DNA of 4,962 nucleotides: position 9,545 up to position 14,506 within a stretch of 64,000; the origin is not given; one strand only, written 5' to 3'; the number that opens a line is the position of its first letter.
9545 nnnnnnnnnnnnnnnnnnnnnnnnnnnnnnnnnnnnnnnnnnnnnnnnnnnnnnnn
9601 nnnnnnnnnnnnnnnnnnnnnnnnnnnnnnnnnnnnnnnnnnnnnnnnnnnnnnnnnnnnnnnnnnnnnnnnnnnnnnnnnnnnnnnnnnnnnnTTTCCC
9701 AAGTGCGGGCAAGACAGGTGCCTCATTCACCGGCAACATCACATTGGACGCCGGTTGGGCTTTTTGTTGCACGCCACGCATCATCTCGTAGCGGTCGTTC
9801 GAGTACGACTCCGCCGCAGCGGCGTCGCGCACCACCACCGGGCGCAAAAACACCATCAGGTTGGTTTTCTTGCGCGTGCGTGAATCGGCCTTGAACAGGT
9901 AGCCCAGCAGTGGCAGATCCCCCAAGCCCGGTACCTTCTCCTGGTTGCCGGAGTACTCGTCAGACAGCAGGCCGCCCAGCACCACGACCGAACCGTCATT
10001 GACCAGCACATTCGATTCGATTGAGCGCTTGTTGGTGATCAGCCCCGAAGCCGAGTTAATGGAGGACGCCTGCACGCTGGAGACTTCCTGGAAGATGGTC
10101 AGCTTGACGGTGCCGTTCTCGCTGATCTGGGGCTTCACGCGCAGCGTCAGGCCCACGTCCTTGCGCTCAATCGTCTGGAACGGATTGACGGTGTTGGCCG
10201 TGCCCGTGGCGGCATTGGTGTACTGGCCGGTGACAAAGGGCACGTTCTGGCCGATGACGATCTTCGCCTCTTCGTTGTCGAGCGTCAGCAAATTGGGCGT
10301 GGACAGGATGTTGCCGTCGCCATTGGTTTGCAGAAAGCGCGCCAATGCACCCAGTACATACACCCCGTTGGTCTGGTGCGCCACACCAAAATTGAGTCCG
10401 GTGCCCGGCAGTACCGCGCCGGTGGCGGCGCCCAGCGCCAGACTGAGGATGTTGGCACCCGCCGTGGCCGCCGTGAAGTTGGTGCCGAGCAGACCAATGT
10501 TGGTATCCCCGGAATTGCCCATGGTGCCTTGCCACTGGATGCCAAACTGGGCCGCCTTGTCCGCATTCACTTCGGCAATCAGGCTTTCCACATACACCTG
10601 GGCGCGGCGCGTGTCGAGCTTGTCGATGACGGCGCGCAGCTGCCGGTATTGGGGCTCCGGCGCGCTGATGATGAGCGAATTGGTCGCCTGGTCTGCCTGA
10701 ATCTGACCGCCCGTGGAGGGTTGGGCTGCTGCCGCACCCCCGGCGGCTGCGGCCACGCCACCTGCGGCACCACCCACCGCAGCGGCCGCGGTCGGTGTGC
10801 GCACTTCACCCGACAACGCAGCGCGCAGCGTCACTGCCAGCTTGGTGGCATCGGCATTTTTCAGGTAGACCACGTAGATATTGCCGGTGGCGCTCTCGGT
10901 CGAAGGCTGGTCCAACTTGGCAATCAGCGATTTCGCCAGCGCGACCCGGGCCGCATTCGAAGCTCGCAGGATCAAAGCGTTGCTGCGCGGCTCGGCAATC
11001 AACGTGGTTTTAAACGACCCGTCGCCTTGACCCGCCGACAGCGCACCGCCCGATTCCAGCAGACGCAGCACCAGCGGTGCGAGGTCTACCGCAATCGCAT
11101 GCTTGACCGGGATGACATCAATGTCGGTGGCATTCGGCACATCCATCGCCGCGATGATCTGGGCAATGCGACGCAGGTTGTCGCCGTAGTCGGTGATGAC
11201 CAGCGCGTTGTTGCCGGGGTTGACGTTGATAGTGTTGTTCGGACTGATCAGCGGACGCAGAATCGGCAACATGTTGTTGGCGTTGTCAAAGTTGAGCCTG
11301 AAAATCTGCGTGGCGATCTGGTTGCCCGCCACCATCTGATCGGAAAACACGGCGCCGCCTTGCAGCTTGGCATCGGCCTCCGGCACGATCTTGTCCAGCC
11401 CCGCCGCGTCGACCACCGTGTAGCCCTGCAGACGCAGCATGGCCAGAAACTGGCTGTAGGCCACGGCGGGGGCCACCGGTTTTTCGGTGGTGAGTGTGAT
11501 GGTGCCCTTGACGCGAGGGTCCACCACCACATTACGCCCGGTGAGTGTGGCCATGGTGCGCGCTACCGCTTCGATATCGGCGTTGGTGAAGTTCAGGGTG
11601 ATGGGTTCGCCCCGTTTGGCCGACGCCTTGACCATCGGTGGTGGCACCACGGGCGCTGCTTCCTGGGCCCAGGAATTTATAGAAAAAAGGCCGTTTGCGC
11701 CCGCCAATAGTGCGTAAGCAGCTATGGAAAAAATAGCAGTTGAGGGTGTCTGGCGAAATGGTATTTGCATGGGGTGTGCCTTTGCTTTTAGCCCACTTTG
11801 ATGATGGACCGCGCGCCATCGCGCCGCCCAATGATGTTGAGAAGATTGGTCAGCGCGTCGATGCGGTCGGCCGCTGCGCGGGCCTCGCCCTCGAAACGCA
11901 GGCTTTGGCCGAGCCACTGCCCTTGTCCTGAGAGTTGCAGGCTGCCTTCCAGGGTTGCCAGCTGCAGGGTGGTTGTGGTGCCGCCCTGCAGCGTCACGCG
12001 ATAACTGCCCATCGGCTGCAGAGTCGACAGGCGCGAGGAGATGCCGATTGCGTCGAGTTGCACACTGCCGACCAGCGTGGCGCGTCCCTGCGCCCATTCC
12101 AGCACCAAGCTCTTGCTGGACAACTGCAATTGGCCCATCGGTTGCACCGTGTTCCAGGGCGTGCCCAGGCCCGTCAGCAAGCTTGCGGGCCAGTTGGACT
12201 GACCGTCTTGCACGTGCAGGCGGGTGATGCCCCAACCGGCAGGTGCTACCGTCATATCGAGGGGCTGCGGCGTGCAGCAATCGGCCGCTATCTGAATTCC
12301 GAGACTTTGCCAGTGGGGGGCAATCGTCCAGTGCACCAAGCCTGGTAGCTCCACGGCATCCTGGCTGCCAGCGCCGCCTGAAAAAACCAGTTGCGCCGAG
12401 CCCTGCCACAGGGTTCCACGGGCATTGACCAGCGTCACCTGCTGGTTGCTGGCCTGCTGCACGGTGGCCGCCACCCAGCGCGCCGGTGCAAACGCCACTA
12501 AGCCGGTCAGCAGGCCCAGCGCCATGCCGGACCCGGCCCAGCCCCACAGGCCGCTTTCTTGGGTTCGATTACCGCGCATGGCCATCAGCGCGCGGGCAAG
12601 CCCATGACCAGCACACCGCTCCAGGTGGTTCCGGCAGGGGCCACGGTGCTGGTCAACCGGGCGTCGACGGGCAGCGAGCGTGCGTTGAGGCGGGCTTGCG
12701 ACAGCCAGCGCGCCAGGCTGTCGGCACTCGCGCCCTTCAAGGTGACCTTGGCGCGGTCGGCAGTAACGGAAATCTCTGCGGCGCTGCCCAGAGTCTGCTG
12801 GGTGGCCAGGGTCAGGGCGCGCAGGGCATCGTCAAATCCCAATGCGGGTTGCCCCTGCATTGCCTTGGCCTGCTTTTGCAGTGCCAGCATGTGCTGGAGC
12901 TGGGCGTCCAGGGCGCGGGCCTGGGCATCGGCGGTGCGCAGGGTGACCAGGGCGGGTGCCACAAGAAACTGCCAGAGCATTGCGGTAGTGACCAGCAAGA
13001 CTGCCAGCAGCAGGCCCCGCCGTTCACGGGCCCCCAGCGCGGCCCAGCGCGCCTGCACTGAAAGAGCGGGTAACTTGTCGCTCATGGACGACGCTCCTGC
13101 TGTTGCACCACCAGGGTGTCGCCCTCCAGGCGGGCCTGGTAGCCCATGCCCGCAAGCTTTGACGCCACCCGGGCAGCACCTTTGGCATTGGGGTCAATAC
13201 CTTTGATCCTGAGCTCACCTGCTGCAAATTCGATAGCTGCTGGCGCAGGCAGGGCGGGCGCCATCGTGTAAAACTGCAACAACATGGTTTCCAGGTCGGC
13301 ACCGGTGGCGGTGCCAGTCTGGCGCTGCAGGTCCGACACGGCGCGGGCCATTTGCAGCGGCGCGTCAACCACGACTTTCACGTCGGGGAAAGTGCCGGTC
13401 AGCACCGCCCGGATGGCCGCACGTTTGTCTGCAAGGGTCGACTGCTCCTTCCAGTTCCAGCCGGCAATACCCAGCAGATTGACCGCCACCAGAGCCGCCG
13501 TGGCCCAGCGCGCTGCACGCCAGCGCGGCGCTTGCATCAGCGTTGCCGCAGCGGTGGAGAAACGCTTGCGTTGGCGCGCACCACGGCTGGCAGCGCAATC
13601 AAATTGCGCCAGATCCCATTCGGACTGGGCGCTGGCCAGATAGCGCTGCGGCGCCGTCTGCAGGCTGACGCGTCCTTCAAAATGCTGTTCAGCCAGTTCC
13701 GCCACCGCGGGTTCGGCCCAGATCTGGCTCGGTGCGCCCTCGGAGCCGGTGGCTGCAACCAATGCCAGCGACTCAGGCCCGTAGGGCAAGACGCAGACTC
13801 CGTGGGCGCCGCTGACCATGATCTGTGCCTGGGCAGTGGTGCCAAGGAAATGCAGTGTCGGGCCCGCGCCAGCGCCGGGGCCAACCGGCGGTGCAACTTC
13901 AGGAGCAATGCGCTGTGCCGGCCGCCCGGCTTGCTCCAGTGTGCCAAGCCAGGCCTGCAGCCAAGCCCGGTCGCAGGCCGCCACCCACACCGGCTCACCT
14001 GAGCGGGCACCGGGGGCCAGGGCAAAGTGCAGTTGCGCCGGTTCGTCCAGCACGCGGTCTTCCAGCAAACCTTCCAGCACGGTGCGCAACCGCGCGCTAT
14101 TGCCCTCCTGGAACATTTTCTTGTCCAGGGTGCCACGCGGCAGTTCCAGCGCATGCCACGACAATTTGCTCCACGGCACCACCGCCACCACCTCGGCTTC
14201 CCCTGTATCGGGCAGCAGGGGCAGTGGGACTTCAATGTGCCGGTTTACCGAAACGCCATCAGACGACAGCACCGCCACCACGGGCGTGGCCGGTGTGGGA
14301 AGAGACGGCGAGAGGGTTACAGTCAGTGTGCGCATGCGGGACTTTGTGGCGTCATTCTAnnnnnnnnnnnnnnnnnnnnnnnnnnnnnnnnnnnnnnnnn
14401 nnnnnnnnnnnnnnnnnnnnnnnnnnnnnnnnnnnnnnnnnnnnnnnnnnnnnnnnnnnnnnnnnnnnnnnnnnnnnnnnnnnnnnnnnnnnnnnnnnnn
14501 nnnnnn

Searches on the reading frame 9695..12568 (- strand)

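Call 68: search_protein_families(library=pfam, proteins=[window:9695-12568:-], max_evalue=0.00001)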
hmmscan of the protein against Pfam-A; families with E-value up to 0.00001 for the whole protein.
window:9695-12568:- (958 aa): 3 families
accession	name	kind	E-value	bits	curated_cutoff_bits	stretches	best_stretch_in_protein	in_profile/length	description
PF00263.26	Secretin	-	1e-50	172.1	27.5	1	746-914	2-169/169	Bacterial type II and III secretion system protein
PF03958.22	Secretin_N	-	1.6e-38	131.2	28.2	3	566-657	3-69/69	Bacterial type II/III secretion system short domain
PF21305.2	type_II_gspD_N0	-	1.7e-24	85.9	27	1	325-394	1-71/71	GspD-like, N0 domain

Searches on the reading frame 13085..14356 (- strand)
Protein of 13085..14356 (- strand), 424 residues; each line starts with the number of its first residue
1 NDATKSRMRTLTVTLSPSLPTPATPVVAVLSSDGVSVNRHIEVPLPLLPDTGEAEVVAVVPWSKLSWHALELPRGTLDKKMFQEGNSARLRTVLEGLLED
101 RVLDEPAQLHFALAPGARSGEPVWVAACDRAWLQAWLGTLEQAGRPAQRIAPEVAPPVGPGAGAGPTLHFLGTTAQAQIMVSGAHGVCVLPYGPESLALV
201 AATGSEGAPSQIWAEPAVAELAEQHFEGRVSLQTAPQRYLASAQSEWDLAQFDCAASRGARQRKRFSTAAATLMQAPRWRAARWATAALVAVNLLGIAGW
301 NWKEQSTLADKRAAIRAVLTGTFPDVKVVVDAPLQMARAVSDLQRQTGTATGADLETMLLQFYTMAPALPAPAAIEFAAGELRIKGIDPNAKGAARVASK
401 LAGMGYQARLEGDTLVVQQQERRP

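Call 68: search_protein_families(library=pfam, proteins=[window:13085-14356:-], max_evalue=0.00001)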
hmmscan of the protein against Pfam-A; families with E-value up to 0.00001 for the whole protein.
window:13085-14356:- (424 aa): 1 family
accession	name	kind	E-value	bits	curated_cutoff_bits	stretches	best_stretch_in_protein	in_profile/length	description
PF05134.19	T2SSL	-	2.7e-09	37.2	25.5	1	52-154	45-135/231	Type II secretion system (T2SS), protein L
